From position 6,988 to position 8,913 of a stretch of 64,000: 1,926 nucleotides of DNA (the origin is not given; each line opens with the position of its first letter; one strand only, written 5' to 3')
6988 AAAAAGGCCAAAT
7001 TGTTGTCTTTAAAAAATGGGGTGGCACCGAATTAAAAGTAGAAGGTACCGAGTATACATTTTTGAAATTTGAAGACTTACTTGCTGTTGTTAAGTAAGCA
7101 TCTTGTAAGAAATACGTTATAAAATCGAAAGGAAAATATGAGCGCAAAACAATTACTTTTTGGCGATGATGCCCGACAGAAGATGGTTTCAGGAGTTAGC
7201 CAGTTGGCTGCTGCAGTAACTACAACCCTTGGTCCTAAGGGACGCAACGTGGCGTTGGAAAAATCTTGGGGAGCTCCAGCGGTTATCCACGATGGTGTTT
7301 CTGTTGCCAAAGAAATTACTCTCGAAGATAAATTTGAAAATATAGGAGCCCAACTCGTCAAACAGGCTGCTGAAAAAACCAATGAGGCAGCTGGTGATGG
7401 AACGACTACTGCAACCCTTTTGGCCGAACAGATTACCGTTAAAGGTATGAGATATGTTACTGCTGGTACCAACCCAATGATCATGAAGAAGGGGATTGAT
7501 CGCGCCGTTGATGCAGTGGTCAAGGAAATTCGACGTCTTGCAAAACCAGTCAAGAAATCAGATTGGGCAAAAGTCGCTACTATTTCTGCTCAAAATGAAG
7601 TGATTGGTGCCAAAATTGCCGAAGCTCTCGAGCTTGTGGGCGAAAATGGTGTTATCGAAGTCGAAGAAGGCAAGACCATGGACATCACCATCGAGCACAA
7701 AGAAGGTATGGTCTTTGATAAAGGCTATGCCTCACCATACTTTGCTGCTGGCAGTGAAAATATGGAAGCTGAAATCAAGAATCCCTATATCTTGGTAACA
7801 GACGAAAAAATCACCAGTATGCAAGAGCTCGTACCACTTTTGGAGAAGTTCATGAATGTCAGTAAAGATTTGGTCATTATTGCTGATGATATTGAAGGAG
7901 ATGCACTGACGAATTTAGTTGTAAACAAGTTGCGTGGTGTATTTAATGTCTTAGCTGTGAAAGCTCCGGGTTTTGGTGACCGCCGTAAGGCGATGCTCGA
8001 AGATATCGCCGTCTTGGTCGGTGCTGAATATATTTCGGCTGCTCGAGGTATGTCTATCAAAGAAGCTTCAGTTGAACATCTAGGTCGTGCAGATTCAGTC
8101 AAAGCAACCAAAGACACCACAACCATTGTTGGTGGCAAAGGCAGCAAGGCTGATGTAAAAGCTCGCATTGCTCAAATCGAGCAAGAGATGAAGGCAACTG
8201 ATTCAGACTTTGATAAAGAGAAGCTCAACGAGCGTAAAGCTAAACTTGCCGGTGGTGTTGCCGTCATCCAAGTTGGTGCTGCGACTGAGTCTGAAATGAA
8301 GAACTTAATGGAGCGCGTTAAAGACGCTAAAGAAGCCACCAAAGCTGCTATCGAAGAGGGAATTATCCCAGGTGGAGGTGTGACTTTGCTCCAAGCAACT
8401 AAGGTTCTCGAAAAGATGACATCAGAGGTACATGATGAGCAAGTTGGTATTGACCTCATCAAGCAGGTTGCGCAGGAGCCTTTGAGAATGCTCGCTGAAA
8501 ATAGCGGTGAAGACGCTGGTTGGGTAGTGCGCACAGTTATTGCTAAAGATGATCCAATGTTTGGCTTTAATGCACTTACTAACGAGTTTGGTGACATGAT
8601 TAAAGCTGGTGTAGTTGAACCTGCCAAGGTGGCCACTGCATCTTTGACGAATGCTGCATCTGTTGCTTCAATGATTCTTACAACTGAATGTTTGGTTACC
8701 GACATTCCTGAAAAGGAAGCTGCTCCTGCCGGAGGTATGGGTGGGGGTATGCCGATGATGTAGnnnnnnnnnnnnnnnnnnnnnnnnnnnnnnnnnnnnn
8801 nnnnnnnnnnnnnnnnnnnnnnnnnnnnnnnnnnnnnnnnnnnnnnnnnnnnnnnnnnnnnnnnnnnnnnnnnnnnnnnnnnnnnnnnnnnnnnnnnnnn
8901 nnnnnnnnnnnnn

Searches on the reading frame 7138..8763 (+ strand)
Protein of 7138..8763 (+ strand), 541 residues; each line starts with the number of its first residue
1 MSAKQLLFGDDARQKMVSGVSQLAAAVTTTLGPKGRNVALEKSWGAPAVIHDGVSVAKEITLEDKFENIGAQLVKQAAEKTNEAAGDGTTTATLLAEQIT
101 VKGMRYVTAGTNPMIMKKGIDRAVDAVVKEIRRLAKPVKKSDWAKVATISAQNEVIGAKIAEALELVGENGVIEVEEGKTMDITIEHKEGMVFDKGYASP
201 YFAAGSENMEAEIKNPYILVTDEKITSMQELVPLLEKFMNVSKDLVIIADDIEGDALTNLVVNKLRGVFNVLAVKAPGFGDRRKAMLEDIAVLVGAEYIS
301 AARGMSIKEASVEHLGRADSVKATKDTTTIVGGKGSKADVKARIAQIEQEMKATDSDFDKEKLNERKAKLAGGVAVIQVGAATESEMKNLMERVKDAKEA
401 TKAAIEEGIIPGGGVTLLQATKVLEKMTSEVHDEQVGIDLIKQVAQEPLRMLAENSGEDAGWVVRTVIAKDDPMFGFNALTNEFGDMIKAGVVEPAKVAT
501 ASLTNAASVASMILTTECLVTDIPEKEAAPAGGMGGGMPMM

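Call 6: search_protein_families(library=pfam, proteins=[window:7138-8763:+])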
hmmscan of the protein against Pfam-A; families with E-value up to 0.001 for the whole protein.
window:7138-8763:+ (541 aa): 2 families
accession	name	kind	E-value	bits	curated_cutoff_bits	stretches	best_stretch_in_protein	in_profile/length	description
PF00118.29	Cpn60_TCP1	-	4.5e-66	224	34.3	1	23-522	1-488/490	TCP-1/cpn60 chaperonin family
PF14448.11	Nuc_N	-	0.00096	19.4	25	0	334-355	35-57/58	Nuclease N terminal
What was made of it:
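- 7138..8763 (+): groEL. The element begins 4 nt after its TAG stop codon and is presumably co-transcribed with groES-groEL. Pfam Cpn60_TCP1 E = 4.5e-66 (call 6).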

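Call 8: find_encoding_contigs(protein=window:7138-8763:+, flank=3000, max_places=10)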
Protein window:7138-8763:+ (541 aa): 7 contigs read that carry it; 6 places shown.
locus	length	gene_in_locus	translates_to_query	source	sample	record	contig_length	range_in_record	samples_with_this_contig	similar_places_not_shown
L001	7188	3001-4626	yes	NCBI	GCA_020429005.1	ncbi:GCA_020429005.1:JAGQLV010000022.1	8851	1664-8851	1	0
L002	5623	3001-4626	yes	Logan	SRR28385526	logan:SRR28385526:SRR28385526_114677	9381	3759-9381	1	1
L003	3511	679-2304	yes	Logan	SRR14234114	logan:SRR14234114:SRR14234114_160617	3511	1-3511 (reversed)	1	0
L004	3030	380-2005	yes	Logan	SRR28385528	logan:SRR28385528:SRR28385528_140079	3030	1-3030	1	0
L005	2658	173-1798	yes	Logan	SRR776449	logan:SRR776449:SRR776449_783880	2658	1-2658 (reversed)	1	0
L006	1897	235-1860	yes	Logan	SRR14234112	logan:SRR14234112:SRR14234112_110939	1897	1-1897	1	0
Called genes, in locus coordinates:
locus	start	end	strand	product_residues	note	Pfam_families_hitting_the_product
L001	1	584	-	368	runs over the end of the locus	PF01300:Sua5_yciO_yrdC, PF02367:TsaE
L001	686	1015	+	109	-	-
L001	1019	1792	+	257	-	PF02096:60KD_IMP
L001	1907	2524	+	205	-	PF01145:Band_7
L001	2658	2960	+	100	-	PF00166:Cpn10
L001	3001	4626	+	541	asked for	PF00118:Cpn60_TCP1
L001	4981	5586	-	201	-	PF02578:Cu-oxidase_4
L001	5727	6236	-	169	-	PF02542:YgbB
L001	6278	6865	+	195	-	PF00551:Formyl_trans_N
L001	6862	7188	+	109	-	PF00005:ABC_tran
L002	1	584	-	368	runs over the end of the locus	PF01300:Sua5_yciO_yrdC, PF02367:TsaE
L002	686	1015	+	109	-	-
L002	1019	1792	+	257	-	PF02096:60KD_IMP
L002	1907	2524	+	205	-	PF01145:Band_7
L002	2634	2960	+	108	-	PF00166:Cpn10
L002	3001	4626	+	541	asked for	PF00118:Cpn60_TCP1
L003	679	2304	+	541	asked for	PF00118:Cpn60_TCP1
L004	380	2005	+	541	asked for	PF00118:Cpn60_TCP1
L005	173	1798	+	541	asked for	PF00118:Cpn60_TCP1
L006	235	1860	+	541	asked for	PF00118:Cpn60_TCP1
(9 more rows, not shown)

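Call 14: find_homologous_proteins(query=window:7138-8763:+, max_evalue=1e-100)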
Query window:7138-8763:+ (541 aa): 8000 proteins with E <= 1e-100 among 8000 candidates; the best 120 are listed.
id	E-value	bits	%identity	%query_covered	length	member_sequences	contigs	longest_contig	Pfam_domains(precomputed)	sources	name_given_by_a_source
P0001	0.0e+0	1133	100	100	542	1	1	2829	PF00118.30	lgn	-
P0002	0.0e+0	1045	91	98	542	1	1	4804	PF00118.30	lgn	-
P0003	0.0e+0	1039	90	97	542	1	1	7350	PF00118.30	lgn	-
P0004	0.0e+0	1026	90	97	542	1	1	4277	PF00118.30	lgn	-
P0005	0.0e+0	1018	89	97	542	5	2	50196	PF00118.30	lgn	-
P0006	0.0e+0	1014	88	98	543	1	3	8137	PF00118.30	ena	-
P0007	3.6e-296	1000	88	97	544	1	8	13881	PF00118.30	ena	-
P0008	4.5e-295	997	87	97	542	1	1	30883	PF00118.30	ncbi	-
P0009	4.3e-293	990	86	98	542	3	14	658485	PF00118.30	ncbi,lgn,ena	-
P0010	1.1e-292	989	86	97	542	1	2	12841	PF00118.30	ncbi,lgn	-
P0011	4.1e-284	961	83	98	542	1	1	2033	PF00118.30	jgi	jgi:chaperonin GroEL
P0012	6.7e-276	934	82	97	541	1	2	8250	PF00118.30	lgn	-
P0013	1.6e-275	932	81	98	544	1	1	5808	PF00118.30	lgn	-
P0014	2.8e-275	932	81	98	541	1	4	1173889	PF00118.30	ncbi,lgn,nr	ncbi:MAG: 60 kDa chaperonin [Patescibacteria group bacterium]|nr:MAG: 60 kDa chaperonin [Patescibact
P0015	3.6e-275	931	81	98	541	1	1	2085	PF00118.30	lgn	-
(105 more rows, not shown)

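Call 16: find_encoding_contigs(protein=P0002, flank=3000, max_places=3)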
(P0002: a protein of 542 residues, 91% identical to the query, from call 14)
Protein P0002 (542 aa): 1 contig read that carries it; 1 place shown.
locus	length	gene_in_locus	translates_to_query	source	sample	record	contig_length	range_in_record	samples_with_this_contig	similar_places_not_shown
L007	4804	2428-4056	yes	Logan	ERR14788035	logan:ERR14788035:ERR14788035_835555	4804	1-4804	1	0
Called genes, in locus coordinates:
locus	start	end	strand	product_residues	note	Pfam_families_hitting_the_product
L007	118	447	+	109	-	-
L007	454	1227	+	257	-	PF02096:60KD_IMP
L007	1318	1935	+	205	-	PF01145:Band_7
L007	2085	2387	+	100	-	PF00166:Cpn10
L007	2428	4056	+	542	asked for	PF00118:Cpn60_TCP1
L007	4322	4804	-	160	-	?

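Call 17: find_encoding_contigs(protein=P0003, flank=3000, max_places=3)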
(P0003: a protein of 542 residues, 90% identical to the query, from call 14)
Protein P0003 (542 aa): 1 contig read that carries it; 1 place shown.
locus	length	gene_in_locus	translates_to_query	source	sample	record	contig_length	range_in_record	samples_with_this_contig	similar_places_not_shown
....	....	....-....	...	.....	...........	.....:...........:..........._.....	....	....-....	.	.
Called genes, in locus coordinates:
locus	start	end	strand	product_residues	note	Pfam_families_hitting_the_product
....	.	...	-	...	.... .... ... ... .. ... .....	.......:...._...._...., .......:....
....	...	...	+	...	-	-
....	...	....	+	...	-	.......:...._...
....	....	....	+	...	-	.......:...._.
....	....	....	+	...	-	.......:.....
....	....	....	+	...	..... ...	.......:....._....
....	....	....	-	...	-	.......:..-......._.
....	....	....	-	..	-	-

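Call 18: find_encoding_contigs(protein=P0005, flank=3000, max_places=3)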
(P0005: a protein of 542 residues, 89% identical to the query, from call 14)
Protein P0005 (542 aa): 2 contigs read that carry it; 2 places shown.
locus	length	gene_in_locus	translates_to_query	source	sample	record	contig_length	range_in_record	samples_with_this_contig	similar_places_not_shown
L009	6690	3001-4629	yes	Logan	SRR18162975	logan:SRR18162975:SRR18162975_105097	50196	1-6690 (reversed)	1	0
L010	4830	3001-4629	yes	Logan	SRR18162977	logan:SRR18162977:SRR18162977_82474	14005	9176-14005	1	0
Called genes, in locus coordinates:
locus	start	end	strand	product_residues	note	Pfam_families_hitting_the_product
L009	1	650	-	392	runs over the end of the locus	PF01300:Sua5_yciO_yrdC, PF02367:TsaE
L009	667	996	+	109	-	-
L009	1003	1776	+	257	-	PF02096:60KD_IMP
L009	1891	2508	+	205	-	PF01145:Band_7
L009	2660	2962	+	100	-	PF00166:Cpn10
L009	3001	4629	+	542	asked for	PF00118:Cpn60_TCP1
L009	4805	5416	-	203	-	PF02578:Cu-oxidase_4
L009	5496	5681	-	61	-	-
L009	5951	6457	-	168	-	-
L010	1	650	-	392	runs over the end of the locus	PF01300:Sua5_yciO_yrdC, PF02367:TsaE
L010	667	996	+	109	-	-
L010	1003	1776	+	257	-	PF02096:60KD_IMP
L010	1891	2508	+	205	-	PF01145:Band_7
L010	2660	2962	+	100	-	PF00166:Cpn10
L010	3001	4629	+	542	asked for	PF00118:Cpn60_TCP1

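Call 19: find_encoding_contigs(protein=P0009, flank=3000, max_places=3)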
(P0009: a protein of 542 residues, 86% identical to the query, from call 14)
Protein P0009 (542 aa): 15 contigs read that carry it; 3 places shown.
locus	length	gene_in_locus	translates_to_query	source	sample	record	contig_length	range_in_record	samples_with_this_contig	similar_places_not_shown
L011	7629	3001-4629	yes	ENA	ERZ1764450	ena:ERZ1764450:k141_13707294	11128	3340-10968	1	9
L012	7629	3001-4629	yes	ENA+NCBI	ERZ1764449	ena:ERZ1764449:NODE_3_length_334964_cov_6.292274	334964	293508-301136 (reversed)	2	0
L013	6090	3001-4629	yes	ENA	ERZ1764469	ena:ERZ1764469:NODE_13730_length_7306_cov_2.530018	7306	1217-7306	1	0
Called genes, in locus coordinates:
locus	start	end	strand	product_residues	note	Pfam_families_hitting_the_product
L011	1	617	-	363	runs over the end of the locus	PF01300:Sua5_yciO_yrdC, PF02367:TsaE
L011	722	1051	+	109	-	-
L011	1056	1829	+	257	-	PF02096:60KD_IMP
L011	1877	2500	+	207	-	PF01145:Band_7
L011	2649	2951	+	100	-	PF00166:Cpn10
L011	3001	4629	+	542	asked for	PF00118:Cpn60_TCP1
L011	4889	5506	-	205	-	PF02578:Cu-oxidase_4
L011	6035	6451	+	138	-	PF00011:HSP20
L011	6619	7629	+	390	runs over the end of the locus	?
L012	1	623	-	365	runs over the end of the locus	PF01300:Sua5_yciO_yrdC, PF02367:TsaE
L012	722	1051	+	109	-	-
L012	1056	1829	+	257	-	PF02096:60KD_IMP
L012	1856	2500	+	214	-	PF01145:Band_7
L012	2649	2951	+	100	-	PF00166:Cpn10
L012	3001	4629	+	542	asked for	PF00118:Cpn60_TCP1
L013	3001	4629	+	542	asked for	PF00118:Cpn60_TCP1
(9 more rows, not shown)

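Call 22: find_related_loci(query=window:7138-8763:+, collection=genome_contigs, flank=2500)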
Query window:7138-8763:+ (541 aa) in genome_contigs; peptide patterns used: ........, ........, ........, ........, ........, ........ (x = any residue, [..] = any of these).
598 stretches matched a pattern (row limit reached: there are more); 547 encode a relative of the query (tblastn E <= 1e-3); the best 80 are kept; 80 distinct loci.
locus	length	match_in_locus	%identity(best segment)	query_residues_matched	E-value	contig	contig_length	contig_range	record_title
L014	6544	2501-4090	87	1-531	0e+0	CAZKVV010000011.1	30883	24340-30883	MAG TPA_asm: uncultured Pseudomonadales bacterium isolate SRP286056_co2_531 genome assembly, contig: NODE_2019_length_30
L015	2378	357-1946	86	1-531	0e+0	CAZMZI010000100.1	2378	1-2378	MAG TPA_asm: uncultured Pseudomonadales bacterium isolate SRP192515_co1_162 genome assembly, contig: NODE_56648_length_2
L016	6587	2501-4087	81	1-529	0e+0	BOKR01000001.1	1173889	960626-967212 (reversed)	MAG: Patescibacteria group bacterium BroJett025 DNA, sequence1, whole genome shotgun sequence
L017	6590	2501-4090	88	1-531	0e+0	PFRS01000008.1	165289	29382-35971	MAG: Candidatus Pacebacteria bacterium CG_4_9_14_0_2_um_filter_40_15 CG_4_9_14_0.2_um_filter_scaffold_8_c, whole genome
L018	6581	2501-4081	81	1-527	0e+0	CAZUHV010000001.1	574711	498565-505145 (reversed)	MAG TPA_asm: uncultured Pseudomonadales bacterium isolate binchicken_co277_32 genome assembly, contig: NODE_12_length_57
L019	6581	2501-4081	80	1-527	0e+0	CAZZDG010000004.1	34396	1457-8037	MAG TPA_asm: uncultured Pseudomonadales bacterium isolate binchicken_co321_113 genome assembly, contig: NODE_419_length_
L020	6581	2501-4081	80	1-527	0e+0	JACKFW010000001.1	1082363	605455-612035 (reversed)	MAG: Pseudomonadales bacterium isolate HK-STAS-PATE-15 HK-STAS-PATE-15_1, whole genome shotgun sequence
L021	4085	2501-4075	76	1-525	0e+0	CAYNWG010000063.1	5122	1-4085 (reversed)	MAG TPA_asm: uncultured Pseudomonadales bacterium isolate SRP286056_co1_440 genome assembly, contig: NODE_23910_length_5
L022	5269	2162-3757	75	1-530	0e+0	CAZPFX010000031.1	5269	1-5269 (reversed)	MAG TPA_asm: uncultured Pseudomonadales bacterium isolate SRP118108_co5_543 genome assembly, contig: NODE_21134_length_5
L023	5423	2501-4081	76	1-527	0e+0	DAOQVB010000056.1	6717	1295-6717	MAG TPA_asm: Candidatus Woesebacteria bacterium isolate AMR_MDS_1099 NODE_12526_length_6717_cov_5.493395, whole genome s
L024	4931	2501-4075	77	1-525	0e+0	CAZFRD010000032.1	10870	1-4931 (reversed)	MAG TPA_asm: uncultured Pseudomonadales bacterium isolate SRP192515_co1_183 genome assembly, contig: NODE_6040_length_10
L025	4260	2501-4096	75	1-530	0e+0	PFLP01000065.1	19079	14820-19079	MAG: Candidatus Pacebacteria bacterium CG_4_10_14_0_8_um_filter_42_14 CG_4_10_14_0.8_um_filter_scaffold_1451_c, whole ge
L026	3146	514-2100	76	1-529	0e+0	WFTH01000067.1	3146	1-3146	MAG: Candidatus Microgenomates bacterium isolate S139_139 k151_459908, whole genome shotgun sequence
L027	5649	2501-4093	74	1-530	0e+0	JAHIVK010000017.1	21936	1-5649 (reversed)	MAG: Patescibacteria group bacterium isolate MM_PC_MetaG.mb.77 MM_PC_MetaG.mb.77_k141_435770, whole genome shotgun seque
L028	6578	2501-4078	74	1-526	0e+0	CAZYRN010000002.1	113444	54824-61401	MAG TPA_asm: uncultured Pseudomonadales bacterium isolate SRP144015_co1_64 genome assembly, contig: NODE_89_length_11344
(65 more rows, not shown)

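Call 35: find_encoding_contigs(protein=P0004, flank=2500, max_places=2)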
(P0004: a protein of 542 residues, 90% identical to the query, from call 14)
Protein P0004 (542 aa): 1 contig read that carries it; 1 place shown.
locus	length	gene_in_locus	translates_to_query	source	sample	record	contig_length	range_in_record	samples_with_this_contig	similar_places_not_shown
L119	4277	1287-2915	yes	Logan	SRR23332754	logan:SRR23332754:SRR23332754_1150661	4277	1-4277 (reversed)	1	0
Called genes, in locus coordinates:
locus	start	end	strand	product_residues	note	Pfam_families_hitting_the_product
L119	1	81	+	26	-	?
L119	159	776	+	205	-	PF01145:Band_7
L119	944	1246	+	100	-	PF00166:Cpn10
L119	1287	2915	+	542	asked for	PF00118:Cpn60_TCP1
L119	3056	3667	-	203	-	PF02578:Cu-oxidase_4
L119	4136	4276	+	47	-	?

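Call 36: find_encoding_contigs(protein=P0006, flank=2500, max_places=2)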
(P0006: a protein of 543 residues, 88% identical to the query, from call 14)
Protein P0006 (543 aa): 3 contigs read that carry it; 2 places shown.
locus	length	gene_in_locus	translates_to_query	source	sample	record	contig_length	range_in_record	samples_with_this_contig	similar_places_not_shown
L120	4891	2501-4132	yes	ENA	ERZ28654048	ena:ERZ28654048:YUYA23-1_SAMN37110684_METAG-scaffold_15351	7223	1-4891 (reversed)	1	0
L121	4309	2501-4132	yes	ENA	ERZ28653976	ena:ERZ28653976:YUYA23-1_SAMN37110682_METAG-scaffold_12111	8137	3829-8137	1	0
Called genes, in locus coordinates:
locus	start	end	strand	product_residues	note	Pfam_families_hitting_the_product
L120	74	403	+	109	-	-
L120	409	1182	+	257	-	PF02096:60KD_IMP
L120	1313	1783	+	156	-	-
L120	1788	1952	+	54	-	-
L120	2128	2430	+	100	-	PF00166:Cpn10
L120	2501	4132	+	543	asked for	PF00118:Cpn60_TCP1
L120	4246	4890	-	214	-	?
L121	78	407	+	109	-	-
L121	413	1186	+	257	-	PF02096:60KD_IMP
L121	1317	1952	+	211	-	PF01145:Band_7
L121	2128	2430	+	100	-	PF00166:Cpn10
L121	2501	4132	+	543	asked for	PF00118:Cpn60_TCP1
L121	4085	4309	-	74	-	?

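Call 37: find_encoding_contigs(protein=P0007, flank=2500, max_places=2)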
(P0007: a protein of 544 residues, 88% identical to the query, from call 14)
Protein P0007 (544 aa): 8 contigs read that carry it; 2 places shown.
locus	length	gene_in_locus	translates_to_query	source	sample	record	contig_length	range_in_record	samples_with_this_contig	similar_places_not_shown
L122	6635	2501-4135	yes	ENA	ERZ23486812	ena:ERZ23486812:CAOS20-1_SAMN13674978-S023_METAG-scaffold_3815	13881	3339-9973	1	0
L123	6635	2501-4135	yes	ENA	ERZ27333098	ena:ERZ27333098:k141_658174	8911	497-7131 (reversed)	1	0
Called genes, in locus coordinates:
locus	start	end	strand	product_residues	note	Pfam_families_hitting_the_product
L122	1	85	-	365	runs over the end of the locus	PF01300:Sua5_yciO_yrdC, PF02367:TsaE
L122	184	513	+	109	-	-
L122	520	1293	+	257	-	PF02096:60KD_IMP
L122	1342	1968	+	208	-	PF01145:Band_7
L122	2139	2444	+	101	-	PF00166:Cpn10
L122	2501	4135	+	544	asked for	PF00118:Cpn60_TCP1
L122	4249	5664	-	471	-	PF01435:Peptidase_M48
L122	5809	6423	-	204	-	PF02578:Cu-oxidase_4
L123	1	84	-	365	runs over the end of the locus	PF01300:Sua5_yciO_yrdC, PF02367:TsaE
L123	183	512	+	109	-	-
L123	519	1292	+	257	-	PF02096:60KD_IMP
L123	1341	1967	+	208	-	PF01145:Band_7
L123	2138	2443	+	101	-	PF00166:Cpn10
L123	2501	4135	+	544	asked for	PF00118:Cpn60_TCP1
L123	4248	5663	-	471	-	PF01435:Peptidase_M48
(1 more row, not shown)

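Call 38: find_encoding_contigs(protein=P0010, flank=2500, max_places=2)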
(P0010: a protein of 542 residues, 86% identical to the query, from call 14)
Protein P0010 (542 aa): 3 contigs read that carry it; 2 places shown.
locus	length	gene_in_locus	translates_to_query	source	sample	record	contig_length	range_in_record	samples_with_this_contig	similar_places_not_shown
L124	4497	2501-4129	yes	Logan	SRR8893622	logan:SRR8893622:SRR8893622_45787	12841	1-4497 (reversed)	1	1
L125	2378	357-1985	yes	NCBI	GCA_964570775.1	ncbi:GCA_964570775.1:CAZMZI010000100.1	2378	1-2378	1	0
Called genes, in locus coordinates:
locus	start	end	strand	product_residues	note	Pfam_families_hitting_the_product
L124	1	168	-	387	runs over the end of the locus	PF01300:Sua5_yciO_yrdC, PF02367:TsaE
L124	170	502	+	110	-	-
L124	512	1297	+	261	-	PF02096:60KD_IMP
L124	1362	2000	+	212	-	PF01145:Band_7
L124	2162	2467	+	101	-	PF00166:Cpn10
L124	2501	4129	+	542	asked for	PF00118:Cpn60_TCP1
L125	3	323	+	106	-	?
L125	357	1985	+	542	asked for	PF00118:Cpn60_TCP1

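Call 66: list_cluster_members(proteins=[P0001, P0002, P0003, P0004, P0005, P0009])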
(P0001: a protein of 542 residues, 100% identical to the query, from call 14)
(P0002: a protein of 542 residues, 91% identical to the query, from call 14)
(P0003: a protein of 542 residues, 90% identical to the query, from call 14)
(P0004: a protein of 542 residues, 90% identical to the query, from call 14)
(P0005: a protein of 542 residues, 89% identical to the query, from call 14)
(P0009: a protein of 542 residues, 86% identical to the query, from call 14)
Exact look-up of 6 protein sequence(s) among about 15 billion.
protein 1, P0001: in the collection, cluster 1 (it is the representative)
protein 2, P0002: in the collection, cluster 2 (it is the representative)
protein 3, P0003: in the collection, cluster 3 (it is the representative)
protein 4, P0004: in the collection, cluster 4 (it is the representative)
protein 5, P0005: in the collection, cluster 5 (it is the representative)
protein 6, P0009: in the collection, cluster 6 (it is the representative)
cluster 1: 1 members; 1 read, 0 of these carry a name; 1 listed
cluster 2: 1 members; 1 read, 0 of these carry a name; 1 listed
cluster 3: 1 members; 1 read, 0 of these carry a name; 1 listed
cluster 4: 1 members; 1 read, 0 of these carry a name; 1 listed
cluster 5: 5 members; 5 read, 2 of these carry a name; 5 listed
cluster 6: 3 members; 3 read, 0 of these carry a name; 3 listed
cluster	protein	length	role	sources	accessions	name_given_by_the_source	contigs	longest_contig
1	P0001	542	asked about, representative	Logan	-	-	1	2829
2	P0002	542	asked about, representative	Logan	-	-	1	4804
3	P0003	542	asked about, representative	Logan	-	-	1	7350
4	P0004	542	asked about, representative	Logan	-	-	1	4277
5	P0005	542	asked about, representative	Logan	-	-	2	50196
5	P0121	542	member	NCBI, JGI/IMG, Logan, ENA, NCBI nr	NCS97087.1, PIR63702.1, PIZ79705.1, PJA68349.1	MAG: chaperonin GroEL [Candidatus Pacebacteria bacterium] | chaperonin GroEL [Candidatus Paceibacterota bacterium]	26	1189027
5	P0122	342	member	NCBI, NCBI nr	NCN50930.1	MAG: chaperonin GroEL, partial [Candidatus Pacebacteria bacterium] | chaperonin GroEL [Candidatus Paceibacterota bacterium]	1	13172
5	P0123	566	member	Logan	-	-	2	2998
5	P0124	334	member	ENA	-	-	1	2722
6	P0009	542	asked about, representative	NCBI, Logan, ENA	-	-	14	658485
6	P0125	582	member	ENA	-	-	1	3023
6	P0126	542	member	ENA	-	-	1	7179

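Call 67: find_encoding_contigs(protein=P0123, flank=2500, max_places=2)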
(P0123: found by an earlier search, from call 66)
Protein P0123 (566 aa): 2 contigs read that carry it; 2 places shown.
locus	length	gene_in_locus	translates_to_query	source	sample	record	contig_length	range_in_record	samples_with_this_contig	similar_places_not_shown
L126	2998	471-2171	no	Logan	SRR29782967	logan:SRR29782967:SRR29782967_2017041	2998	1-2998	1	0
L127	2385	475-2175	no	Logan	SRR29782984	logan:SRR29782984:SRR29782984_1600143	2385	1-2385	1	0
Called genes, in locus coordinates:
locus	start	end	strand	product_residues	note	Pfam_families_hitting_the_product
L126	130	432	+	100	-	PF00166:Cpn10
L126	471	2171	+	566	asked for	PF00118:Cpn60_TCP1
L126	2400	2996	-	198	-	?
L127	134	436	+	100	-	PF00166:Cpn10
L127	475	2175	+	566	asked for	PF00118:Cpn60_TCP1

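Call 68: find_encoding_contigs(protein=P0126, flank=2500, max_places=2)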
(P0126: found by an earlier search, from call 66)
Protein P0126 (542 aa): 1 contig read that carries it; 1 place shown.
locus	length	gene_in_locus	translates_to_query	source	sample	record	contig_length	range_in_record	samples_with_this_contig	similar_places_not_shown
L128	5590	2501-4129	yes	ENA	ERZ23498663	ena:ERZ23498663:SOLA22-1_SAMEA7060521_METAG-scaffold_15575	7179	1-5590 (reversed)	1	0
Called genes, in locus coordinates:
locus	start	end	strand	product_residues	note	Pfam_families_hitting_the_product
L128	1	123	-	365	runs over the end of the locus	PF01300:Sua5_yciO_yrdC, PF02367:TsaE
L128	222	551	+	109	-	-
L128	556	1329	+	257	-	PF02096:60KD_IMP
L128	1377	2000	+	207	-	PF01145:Band_7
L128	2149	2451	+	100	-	PF00166:Cpn10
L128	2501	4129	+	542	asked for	PF00118:Cpn60_TCP1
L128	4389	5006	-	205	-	PF02578:Cu-oxidase_4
